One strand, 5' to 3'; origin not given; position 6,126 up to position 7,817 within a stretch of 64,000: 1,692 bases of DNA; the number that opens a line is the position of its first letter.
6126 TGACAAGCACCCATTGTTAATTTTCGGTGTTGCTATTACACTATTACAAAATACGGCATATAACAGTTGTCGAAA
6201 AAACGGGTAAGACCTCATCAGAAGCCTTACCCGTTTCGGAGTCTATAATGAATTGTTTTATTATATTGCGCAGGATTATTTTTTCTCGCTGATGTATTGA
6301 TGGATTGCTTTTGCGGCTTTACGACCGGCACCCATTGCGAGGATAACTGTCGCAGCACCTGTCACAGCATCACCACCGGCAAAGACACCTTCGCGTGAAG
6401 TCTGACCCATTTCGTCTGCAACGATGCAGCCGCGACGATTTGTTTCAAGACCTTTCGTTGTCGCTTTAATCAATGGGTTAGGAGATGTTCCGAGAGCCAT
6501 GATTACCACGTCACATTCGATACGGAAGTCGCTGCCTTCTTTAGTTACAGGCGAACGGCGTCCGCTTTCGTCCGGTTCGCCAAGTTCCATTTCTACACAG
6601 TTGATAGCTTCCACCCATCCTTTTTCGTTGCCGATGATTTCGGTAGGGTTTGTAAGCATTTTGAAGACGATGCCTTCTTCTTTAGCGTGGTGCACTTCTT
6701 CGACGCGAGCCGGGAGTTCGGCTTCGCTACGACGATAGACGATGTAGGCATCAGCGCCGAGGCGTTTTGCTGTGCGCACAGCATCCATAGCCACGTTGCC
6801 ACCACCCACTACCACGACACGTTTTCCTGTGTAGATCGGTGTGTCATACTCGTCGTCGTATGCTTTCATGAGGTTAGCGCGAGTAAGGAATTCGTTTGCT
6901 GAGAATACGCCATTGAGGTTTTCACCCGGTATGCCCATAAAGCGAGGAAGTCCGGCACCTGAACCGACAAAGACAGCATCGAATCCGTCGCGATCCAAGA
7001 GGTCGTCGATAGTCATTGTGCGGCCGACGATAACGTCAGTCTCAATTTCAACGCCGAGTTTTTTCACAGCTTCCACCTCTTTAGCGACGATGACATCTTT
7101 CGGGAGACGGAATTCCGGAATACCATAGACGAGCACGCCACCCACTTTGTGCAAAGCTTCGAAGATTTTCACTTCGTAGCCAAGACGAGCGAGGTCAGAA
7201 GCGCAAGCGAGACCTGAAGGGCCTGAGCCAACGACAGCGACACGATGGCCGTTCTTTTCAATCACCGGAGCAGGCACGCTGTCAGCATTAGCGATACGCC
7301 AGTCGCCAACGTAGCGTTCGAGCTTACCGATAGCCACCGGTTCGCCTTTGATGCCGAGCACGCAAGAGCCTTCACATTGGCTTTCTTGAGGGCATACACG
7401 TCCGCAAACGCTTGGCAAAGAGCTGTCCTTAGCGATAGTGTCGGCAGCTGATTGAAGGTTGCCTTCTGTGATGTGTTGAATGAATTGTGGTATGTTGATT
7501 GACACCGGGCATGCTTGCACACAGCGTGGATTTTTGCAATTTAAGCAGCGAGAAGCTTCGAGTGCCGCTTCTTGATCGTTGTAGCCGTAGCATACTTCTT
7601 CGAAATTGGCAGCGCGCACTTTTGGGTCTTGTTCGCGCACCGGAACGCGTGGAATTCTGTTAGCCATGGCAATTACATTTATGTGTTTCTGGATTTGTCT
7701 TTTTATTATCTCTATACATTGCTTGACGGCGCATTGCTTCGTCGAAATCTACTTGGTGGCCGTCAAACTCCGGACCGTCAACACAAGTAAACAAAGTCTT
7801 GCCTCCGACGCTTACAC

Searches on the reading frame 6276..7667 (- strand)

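Call 55: search_protein_families(library=pfam, proteins=[window:6276-7667:-], max_evalue=0.001)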
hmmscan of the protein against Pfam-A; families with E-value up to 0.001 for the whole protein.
window:6276-7667:- (463 aa): 14 families
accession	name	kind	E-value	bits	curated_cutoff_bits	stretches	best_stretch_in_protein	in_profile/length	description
PF14691.11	Fer4_20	-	5.8e-44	149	25.8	1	18-127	1-111/113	Dihydroprymidine dehydrogenase domain II, 4Fe-4S cluster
PF07992.20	Pyr_redox_2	-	3.3e-39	135.5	26.1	1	142-448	2-291/291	Pyridine nucleotide-disulphide oxidoreductase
PF00070.33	Pyr_redox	-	4e-14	53.3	22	2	283-355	1-77/82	Pyridine nucleotide-disulphide oxidoreductase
PF13738.12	Pyr_redox_3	-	1e-09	38.5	30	1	273-432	156-305/305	Pyridine nucleotide-disulphide oxidoreductase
PF13450.12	NAD_binding_8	-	2.2e-07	31.5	21.9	1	145-177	1-33/68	NAD(P)-binding Rossmann-like domain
PF12831.13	FAD_oxidored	-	3.5e-06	27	27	1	143-182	2-41/416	FAD dependent oxidoreductase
PF03486.20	HI0933_like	-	1.5e-05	25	50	1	142-176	2-36/244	HI0933-like protein Rossmann domain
PF01262.27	AlaDh_PNT_C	-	5.2e-05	23.2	23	1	283-316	30-63/214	Alanine dehydrogenase/PNT, C-terminal domain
PF00743.25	FMO-like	-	5.3e-05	22.3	22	0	221-310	131-212/532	Flavin-binding monooxygenase-like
PF13241.12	NAD_binding_7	-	8.6e-05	23.5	22.1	0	280-323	6-49/104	Putative NAD(P)-binding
PF01946.23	Thi4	-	9.7e-05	22.2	26.2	1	142-208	19-84/235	Thi4 family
PF01134.28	GIDA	-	0.00029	20.5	22.1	0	143-202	2-60/391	Glucose inhibited division protein A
PF02826.25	2-Hacid_dh_C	-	0.00038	20.3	25.1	0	276-318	31-73/178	D-isomer specific 2-hydroxyacid dehydrogenase, NAD binding domain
PF01593.30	Amino_oxidase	-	0.00066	19.5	19.8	1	151-177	2-28/443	Flavin containing amine oxidoreductase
